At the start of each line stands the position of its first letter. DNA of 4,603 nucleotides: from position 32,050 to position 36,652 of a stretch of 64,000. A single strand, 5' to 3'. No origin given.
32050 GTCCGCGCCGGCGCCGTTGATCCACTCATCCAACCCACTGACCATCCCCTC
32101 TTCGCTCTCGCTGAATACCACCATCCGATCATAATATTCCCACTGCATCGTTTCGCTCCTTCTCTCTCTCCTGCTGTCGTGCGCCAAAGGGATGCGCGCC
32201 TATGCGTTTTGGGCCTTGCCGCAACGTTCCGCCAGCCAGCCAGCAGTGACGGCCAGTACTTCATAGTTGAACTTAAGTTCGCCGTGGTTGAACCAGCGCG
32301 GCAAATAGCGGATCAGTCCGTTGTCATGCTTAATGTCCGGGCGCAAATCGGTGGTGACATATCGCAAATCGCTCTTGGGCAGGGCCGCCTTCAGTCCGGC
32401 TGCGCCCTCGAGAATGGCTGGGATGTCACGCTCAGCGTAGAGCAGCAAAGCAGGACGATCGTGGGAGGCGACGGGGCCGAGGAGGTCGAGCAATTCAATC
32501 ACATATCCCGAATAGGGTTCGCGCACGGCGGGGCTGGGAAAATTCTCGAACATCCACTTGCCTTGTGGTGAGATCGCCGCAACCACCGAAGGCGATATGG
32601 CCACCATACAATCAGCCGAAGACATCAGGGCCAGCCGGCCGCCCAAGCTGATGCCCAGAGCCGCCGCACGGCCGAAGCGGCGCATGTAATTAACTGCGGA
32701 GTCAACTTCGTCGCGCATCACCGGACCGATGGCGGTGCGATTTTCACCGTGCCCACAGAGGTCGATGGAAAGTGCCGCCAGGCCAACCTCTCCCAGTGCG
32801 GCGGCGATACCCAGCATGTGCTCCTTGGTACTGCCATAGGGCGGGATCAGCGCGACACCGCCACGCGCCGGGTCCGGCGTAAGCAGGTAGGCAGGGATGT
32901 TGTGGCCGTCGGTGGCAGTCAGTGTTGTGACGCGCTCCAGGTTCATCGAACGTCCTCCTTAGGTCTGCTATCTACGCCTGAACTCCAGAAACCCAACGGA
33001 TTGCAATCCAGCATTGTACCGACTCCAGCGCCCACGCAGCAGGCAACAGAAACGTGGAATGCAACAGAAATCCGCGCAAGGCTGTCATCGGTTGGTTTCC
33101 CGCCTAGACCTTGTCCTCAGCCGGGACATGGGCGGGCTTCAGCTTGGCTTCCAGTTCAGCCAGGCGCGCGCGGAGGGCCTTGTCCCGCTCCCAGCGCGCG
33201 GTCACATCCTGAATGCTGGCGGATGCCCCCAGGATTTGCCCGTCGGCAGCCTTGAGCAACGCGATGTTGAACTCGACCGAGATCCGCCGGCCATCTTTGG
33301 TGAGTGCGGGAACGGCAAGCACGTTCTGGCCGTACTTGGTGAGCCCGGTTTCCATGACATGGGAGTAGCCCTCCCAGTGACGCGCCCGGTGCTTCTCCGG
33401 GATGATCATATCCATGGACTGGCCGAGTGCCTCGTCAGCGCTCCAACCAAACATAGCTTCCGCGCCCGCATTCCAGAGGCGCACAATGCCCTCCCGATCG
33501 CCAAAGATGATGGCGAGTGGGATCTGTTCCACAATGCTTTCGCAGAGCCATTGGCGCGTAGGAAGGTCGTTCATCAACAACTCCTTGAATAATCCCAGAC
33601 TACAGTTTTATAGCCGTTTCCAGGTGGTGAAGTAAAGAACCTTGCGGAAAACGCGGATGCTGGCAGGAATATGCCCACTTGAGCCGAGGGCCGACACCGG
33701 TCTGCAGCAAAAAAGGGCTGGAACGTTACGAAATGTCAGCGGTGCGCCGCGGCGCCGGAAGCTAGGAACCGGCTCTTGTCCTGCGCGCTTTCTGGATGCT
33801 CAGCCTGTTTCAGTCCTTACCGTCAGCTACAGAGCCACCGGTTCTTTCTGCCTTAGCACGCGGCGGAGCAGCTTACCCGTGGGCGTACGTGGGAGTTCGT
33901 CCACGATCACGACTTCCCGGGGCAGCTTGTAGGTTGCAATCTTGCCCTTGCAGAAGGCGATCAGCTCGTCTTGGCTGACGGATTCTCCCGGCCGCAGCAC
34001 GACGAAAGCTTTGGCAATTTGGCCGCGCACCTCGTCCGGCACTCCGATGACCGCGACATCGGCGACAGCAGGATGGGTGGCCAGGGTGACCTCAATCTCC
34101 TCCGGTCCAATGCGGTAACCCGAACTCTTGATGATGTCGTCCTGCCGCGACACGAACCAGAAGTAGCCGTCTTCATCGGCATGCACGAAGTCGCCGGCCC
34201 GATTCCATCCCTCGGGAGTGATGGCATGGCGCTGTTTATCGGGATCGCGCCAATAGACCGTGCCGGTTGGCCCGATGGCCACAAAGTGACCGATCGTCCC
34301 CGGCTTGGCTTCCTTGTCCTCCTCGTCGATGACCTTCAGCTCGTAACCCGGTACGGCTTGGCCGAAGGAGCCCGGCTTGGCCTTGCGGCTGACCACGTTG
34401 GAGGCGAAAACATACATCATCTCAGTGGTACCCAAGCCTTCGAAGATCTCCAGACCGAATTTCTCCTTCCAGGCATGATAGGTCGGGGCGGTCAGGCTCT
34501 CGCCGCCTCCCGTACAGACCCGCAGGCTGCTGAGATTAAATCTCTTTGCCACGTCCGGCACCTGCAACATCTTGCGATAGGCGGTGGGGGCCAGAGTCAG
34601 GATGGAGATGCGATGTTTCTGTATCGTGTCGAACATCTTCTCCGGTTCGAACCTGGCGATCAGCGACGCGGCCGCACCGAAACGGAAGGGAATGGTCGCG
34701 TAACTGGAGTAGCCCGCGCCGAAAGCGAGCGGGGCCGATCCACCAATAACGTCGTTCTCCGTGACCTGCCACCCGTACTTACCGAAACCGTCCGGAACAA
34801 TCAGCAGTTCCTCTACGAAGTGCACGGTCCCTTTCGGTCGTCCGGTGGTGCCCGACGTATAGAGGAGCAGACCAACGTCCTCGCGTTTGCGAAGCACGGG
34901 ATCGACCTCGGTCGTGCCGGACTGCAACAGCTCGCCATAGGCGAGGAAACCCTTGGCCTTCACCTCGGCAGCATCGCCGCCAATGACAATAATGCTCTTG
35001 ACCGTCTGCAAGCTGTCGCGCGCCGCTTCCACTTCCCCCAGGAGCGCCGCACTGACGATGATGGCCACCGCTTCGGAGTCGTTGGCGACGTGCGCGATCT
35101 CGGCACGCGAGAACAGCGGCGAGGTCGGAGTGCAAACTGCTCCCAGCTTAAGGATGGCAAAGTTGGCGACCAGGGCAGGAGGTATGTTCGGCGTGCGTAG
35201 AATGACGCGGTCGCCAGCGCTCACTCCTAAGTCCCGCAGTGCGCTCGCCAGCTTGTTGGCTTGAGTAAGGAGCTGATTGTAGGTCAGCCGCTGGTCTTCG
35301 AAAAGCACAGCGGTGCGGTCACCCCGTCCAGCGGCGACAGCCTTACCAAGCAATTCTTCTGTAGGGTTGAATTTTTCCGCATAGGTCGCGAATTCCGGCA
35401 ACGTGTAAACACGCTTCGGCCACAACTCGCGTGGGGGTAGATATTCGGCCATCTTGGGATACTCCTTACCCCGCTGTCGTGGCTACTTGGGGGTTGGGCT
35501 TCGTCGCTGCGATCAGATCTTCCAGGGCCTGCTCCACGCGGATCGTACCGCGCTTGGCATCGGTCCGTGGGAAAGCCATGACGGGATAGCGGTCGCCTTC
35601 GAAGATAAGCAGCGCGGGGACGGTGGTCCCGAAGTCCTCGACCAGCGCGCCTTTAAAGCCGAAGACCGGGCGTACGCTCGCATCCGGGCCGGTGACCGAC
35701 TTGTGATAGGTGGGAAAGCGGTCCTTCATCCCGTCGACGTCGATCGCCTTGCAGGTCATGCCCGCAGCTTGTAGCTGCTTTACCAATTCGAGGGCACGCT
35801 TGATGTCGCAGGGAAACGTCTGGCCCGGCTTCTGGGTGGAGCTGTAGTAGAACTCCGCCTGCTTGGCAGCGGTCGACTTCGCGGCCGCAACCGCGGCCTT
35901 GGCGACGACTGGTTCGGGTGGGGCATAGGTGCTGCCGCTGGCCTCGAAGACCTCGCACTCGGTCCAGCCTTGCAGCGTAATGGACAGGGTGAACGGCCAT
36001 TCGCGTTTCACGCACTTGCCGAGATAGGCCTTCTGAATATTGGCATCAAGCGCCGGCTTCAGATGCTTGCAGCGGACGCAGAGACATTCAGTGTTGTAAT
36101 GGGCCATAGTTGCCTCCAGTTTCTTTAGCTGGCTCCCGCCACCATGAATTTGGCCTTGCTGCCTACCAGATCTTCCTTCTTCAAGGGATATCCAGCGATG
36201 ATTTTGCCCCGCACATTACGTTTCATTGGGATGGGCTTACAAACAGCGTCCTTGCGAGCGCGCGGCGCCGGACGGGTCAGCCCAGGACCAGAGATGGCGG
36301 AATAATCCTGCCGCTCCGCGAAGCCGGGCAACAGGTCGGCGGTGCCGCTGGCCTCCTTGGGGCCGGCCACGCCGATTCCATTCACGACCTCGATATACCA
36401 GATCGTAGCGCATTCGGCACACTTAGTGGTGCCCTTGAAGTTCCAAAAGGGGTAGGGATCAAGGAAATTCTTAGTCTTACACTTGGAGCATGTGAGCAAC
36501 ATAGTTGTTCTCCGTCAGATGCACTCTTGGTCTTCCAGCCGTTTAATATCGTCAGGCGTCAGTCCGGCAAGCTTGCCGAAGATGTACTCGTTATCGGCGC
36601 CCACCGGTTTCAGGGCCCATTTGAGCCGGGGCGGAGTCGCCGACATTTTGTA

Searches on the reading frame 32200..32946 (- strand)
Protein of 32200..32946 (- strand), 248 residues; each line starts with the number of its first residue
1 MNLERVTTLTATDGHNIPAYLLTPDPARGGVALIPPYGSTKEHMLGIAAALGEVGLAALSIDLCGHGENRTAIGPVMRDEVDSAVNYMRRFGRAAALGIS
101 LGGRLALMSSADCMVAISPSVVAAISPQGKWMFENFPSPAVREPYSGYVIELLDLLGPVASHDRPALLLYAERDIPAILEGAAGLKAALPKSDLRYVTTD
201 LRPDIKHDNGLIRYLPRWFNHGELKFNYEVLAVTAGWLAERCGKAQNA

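Call 5: search_protein_families(library=pfam, proteins=[window:32200-32946:-], max_evalue=0.01)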
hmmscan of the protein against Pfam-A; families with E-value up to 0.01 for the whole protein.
window:32200-32946:- (248 aa): 1 family
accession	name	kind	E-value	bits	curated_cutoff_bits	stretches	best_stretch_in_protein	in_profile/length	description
PF12697.13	Abhydrolase_6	-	0.00032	21.9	26.3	1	46-180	19-132/217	Alpha/beta hydrolase family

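Call 33: search_protein_families(library=ncbifam, proteins=[window:32200-32946:-], max_evalue=0.001)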
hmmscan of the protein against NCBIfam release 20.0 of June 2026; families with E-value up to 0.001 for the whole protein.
window:32200-32946:- (248 aa): 0 families

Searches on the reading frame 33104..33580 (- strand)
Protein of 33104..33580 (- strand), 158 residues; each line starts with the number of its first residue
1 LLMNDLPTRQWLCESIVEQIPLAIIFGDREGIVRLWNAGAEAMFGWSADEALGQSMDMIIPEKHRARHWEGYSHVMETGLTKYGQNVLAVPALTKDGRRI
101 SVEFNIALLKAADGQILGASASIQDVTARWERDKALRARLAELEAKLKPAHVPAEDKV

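Call 33: search_protein_families(library=ncbifam, proteins=[window:33104-33580:-], max_evalue=0.001)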
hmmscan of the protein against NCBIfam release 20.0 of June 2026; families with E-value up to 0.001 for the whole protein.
window:33104-33580:- (158 aa): 7 families
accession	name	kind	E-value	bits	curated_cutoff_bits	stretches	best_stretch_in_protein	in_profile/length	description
TIGR00229.1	sensory_box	domain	2.1e-21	76.4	22.9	1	14-135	8-125/126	PAS domain S-box protein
NF041777.1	sens_FixL_Rhizob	equivalog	9.1e-13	47.7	850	1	4-147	116-253/485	sensor protein FixL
NF008468.0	PRK11360.1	equivalog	2e-10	39.7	646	1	2-142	259-395/616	two-component system sensor histidine kinase AtoS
NF007298.0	PRK09776.1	equivalog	8.8e-08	30.5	1135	1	20-128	564-672/1111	diguanylate cyclase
NF008467.0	PRK11359.1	equivalog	1.3e-07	30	857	1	16-131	17-130/800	oxygen-sensing cyclic-di-GMP phosphodiesterase DosP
NF052573.1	HisKinEspAMyxo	equivalog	2.3e-06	25.9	1400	1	16-140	259-375/755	serine histidine kinase EspA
NF041552.1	TF_PrdR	equivalog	9.3e-05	20.9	795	1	12-67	135-190/577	sigma-54 dependent transcriptional regulator PrdR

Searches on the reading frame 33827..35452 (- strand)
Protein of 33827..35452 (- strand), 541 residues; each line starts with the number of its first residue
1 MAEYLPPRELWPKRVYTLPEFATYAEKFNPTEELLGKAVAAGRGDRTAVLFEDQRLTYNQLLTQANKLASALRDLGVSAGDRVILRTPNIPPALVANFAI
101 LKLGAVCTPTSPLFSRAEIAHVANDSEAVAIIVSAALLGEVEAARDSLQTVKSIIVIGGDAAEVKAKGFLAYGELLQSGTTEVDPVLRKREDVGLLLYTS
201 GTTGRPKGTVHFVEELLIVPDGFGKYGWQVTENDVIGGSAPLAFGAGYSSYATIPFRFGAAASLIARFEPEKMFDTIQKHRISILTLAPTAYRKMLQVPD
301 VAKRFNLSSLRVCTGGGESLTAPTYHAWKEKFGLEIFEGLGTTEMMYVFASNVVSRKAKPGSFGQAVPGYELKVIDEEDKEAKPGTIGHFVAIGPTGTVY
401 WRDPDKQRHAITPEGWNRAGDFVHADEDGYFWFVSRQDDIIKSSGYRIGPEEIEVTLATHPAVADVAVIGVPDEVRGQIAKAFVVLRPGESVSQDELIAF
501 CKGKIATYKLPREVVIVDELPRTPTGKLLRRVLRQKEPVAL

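Call 5: search_protein_families(library=pfam, proteins=[window:33827-35452:-], max_evalue=0.01)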
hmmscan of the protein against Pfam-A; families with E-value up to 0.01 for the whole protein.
window:33827-35452:- (541 aa): 2 families
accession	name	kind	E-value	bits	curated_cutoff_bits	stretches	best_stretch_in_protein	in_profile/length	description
PF00501.34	AMP-binding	-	1.2e-74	251.9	29.9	1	39-395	4-377/384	AMP-binding enzyme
PF13193.12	AMP-binding_C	-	7.6e-26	91.3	24.5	1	452-527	1-76/76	AMP-binding enzyme C-terminal domain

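Call 17: search_solved_structures(query=window:33827-35452:-, max_evalue=1e-20)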
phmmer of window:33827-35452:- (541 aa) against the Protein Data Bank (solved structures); distinct sequences matched with E-value up to 1e-20: 154 (the best 60 are shown).
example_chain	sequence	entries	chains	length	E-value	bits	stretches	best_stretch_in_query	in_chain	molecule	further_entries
4wv3_A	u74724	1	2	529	6.6e-84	285.7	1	43-536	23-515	Anthranilate-CoA ligase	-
9g79_B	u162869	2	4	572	5.1e-78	266.2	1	27-535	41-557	Acetyl-coenzyme A synthetase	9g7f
4rlf_A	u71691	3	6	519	3.6e-75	256.8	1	26-535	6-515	Benzoate-coenzyme A ligase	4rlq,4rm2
4rm3_A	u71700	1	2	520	3.6e-75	256.8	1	25-535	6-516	Benzoate-coenzyme A ligase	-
4eat_A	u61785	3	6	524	3.7e-75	256.8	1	25-535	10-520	Benzoate-coenzyme A ligase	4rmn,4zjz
2v7b_A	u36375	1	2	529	1.5e-74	254.8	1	43-535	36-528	BENZOATE-COENZYME A LIGASE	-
6m2u_A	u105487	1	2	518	4.2e-74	253.3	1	26-535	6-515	Benzoate-coenzyme A ligase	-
6m2o_A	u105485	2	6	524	4.4e-74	253.2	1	25-535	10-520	Benzoate-coenzyme A ligase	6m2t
8biq_D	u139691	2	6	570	5.1e-64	220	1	38-537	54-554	4-hydroxybutyrate--CoA ligase 1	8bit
5u2a_A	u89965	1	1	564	3.8e-59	204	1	55-537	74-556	AMP-dependent synthetase and ligase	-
2wd9_A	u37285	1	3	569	7.4e-58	199.7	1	62-537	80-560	ACYL-COENZYME A SYNTHETASE ACSM2A, MITOCHONDRIAL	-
2vze_A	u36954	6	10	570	7.4e-58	199.7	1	62-537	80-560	ACYL-COENZYME A SYNTHETASE ACSM2A, MITOCHONDRIAL | Acyl-coenzyme A synthetase ACSM2A, mitochondrial precursor | Acyl-coenzyme A synthetase ACSM2A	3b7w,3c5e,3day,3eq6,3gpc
4gxq_A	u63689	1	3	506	1.7e-57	198.5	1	54-535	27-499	Malonyl CoA synthetase, Benzoate-CoA ligase Chimeric protein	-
4fuq_A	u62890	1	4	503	1.4e-56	195.5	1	54-535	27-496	Malonyl CoA synthetase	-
4gxr_A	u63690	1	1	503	1.7e-56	195.2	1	54-535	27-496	Malonyl CoA synthetase, Benzoate-CoA ligase Chimeric protein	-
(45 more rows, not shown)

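Call 33: search_protein_families(library=ncbifam, proteins=[window:33827-35452:-], max_evalue=0.001)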
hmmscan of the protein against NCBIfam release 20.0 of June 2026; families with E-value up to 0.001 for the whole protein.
window:33827-35452:- (541 aa): 103 families (the best 25 are shown)
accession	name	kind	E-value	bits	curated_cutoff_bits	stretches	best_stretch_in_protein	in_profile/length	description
NF004837.0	PRK06187.1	subfamily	1.7e-115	386.3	476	1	38-536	16-521/531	long-chain-fatty-acid--CoA ligase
NF003313.0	PRK04319.1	equivalog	3.2e-102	342.6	729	1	26-537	41-561/574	acetate--CoA ligase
TIGR02262.1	benz_CoA_lig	subfamily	1.3e-100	337.5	375.25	1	26-535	1-507/508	benzoate-CoA ligase family protein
NF006182.0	PRK08316.1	subfamily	2.1e-92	310.3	663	1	41-536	22-516/523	fatty acyl-CoA synthetase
NF006181.0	PRK08314.1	subfamily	5.1e-92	308.9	705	1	39-537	32-554/563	long-chain-fatty-acid--CoA ligase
NF047394.1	AcylCoAsynMbcS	equivalog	7.8e-90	301.9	850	1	52-537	38-520/525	acyl-CoA synthetase MbcS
NF004114.0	PRK05605.1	equivalog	4.1e-83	279.6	766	2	165-535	191-567/575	long-chain-fatty-acid--CoA ligase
NF005801.1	PRK07656.1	equivalog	6.9e-83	279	657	1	38-534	9-500/500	FadD3 family acyl-CoA ligase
NF004822.0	PRK06178.1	equivalog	4.4e-80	269.9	782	1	9-535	20-565/571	acyl-CoA synthetase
NF005702.0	PRK07514.1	subfamily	3.9e-79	266.3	558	1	48-536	22-499/506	malonyl-CoA synthase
TIGR03098.1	ligase_PEP_1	hypoth_equivalog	5.5e-75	252.8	592.35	1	38-535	8-516/517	acyl-CoA ligase (AMP-forming), exosortase A system-associated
NF005676.0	PRK07470.1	equivalog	7.9e-75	252.5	774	1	39-536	29-528/544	acyl-CoA synthetase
NF001208.0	PRK00174.1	subfamily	1e-73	248.8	657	1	28-535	77-618/649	acetate--CoA ligase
NF004808.0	PRK06155.1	equivalog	1.1e-73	248.4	722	1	39-536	30-521/542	ATP-dependent acyl-CoA ligase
NF005863.0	PRK07798.1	subfamily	1.5e-73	248.2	543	1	37-527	11-521/540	acyl-CoA synthetase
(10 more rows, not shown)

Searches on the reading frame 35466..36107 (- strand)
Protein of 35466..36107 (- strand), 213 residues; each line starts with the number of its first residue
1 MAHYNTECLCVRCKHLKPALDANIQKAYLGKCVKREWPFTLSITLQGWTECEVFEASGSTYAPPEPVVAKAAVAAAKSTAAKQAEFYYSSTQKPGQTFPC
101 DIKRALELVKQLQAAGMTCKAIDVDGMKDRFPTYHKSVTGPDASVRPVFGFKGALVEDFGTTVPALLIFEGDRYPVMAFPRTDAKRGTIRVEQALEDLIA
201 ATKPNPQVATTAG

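Call 5: search_protein_families(library=pfam, proteins=[window:35466-36107:-], max_evalue=0.01)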
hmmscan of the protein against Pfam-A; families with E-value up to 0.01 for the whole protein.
window:35466-36107:- (213 aa): 0 families

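Call 33: search_protein_families(library=ncbifam, proteins=[window:35466-36107:-], max_evalue=0.001)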
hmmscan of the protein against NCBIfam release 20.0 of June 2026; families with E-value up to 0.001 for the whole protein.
window:35466-36107:- (213 aa): 0 families

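Call 38: search_solved_structures(query=window:35466-36107:-, max_evalue=10)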
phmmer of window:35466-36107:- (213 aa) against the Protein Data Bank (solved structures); distinct sequences matched with E-value up to 10: 0.

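Call 41: find_homologous_proteins(query=window:35466-36107:-, max_evalue=0.001)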
Query window:35466-36107:- (213 aa): 495 proteins with E <= 0.001 among 1139 candidates; the best 120 are listed.
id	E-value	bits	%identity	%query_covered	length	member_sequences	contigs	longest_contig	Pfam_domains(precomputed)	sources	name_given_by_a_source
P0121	4.1e-136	469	97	100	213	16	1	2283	-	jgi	jgi:hypothetical protein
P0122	4.5e-134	463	95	100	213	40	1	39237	-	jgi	jgi:hypothetical protein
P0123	1.4e-127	442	91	100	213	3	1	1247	-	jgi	-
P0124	2.5e-126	437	89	100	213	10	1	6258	-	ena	-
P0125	2.4e-125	434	88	100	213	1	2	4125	-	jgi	jgi:hypothetical protein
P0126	4.5e-124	430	89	100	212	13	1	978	-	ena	-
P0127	3.9e-122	424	88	100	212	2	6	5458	-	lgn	-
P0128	8.7e-122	423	88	100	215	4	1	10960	-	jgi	jgi:hypothetical protein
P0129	1.2e-121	422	87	100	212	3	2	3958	-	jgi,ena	-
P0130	9.7e-121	419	86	99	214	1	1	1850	-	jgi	-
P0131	1.5e-120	419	87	100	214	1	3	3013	-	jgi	jgi:hypothetical protein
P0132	9.9e-120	416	87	98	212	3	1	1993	-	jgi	-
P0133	1.2e-119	416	86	98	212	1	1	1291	-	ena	-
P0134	1.7e-119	415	85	99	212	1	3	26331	-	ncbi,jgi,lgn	ncbi:MAG: hypothetical protein ABSD98_07240 [Candidatus Korobacteraceae bacterium]|jgi:hypothetical 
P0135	2.5e-119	415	86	98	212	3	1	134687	-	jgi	jgi:hypothetical protein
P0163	7.6e-113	393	82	97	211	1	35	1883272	-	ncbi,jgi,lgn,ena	ncbi:MAG: hypothetical protein WA383_13570 [Terriglobales bacterium]|jgi:hypothetical protein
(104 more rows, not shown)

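Call 52: predict_structure(alignment_id=A1)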
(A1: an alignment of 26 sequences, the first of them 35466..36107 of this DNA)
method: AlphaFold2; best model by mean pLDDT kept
length: 213 residues; sequences in the alignment: 26
mean_pLDDT: 51.0   pTM: 0.46
mean pLDDT of the five models: 51.0, 48.3, 46.8, 46.7, 46.5
residues with pLDDT >= 90: 0; 70-90: 33; 50-70: 68; < 50: 112
segments of 3 or more residues with pLDDT < 50: 1-10, 18-21, 35-50, 54-79, 128-162, 181-188, 204-213
pLDDT, mean of each block of 10 residues (from residue 1): 39 52 54 46 40 48 40 38 71 53 78 78 59 38 34 35 60 54 43 70 46 33
secondary structure, 60 per line:
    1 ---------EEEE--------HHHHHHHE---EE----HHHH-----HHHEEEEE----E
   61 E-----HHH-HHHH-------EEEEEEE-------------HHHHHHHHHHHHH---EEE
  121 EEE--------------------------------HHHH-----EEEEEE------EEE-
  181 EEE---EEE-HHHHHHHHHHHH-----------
elements in order: E10-13 H22-28 H39-42 E51-55 H71-74 E82-88 H102-114 E118-123 H156-159 E165-170 E177-179 E181-183 E187-189 H191-202

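Call 96: find_encoding_contigs(protein=P0163, flank=10000, max_places=6)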
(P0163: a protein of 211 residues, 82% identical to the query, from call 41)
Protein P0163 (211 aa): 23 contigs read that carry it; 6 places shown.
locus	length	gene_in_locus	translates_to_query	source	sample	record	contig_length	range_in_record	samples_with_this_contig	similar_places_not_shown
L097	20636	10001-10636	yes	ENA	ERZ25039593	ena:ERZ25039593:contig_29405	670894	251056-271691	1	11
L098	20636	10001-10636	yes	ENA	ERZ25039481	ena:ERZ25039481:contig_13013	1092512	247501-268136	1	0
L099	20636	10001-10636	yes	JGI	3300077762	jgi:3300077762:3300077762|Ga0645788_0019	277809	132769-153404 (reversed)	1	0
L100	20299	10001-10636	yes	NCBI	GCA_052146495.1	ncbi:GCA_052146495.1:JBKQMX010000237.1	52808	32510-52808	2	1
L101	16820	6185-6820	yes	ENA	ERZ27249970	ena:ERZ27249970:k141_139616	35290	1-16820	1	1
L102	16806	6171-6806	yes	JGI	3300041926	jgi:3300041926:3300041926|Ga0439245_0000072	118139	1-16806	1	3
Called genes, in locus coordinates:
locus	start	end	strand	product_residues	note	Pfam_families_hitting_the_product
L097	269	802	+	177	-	PF05163:DinB (weak), PF12867:DinB_2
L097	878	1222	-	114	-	PF12840:HTH_20, PF01022:HTH_5, PF21248:SoFic-like_C (weak)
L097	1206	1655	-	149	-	PF10604:Polyketide_cyc2 (weak), PF08327:AHSA1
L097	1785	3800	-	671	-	PF22745:Nlig-Ia, PF01653:DNA_ligase_aden, PF03120:OB_DNA_ligase, PF03119:DNA_ligase_ZBD, PF14520:HHH_5 (weak), PF12826:HHH_2, PF14520:HHH_5, PF00533:BRCT, +1 more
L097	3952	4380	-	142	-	PF04343:DUF488, PF22751:DUF488-N3a, PF22752:DUF488-N3i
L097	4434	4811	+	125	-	PF00034:Cytochrom_C, PF13442:Cytochrome_CBB3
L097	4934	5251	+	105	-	PF03992:ABM (weak)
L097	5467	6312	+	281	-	PF04909:Amidohydro_2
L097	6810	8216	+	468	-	PF02515:CoA_transf_3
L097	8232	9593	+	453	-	PF02515:CoA_transf_3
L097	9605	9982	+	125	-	-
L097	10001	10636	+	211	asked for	-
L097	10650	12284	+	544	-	PF00501:AMP-binding, PF13193:AMP-binding_C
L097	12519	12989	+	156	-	PF00989:PAS, PF08448:PAS_4, PF13188:PAS_8 (faint), PF13426:PAS_9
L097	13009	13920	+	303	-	PF08538:DUF1749, PF01738:DLH (faint), PF00561:Abhydrolase_1, PF12146:Hydrolase_4 (weak), PF12697:Abhydrolase_6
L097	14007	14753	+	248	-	PF12697:Abhydrolase_6 (weak)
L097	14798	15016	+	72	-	-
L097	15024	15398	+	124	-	-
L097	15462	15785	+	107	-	-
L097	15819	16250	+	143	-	PF22636:FlK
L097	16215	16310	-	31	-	-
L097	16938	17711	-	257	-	PF00528:BPD_transp_1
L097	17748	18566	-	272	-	PF00005:ABC_tran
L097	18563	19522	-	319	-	PF13379:NMT1_2, PF09084:NMT1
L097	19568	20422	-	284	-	PF00378:ECH_1, PF16113:ECH_2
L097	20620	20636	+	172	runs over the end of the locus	PF15956:DUF4760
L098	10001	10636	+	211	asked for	-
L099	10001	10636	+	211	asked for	-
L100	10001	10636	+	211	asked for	-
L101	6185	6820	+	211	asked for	-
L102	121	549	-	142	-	PF04343:DUF488, PF22751:DUF488-N3a, PF22752:DUF488-N3i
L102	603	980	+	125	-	PF00034:Cytochrom_C, PF13442:Cytochrome_CBB3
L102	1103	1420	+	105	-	PF03992:ABM (weak)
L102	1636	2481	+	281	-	PF04909:Amidohydro_2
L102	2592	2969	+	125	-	-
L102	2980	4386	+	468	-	PF02515:CoA_transf_3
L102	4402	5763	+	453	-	PF02515:CoA_transf_3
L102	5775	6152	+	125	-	-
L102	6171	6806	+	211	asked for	-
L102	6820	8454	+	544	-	PF00501:AMP-binding, PF13193:AMP-binding_C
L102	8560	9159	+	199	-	PF00989:PAS, PF08448:PAS_4, PF13426:PAS_9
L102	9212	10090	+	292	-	PF08538:DUF1749, PF01738:DLH (faint), PF00561:Abhydrolase_1, PF12146:Hydrolase_4 (weak), PF12697:Abhydrolase_6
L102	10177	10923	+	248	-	PF12697:Abhydrolase_6 (weak)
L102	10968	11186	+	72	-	-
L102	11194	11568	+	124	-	-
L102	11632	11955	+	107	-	-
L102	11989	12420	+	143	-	PF22636:FlK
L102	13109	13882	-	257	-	PF00528:BPD_transp_1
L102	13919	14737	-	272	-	PF00005:ABC_tran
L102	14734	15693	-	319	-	PF13379:NMT1_2, PF09084:NMT1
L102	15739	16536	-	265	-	PF00378:ECH_1, PF16113:ECH_2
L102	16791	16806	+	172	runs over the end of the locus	PF15956:DUF4760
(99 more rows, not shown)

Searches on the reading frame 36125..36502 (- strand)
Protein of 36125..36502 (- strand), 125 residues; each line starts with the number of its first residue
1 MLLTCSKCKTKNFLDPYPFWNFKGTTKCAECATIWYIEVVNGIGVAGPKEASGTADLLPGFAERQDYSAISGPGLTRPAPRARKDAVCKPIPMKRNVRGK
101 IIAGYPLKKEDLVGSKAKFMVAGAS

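Call 3: search_protein_families(library=pfam, proteins=[window:36125-36502:-], max_evalue=0.01)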
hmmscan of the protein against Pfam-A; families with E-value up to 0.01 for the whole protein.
window:36125-36502:- (125 aa): 0 families

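Call 6: search_protein_families(library=ncbifam, proteins=[window:36125-36502:-], max_evalue=0.01)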
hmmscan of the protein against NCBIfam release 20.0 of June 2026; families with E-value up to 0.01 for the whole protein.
window:36125-36502:- (125 aa): 0 families
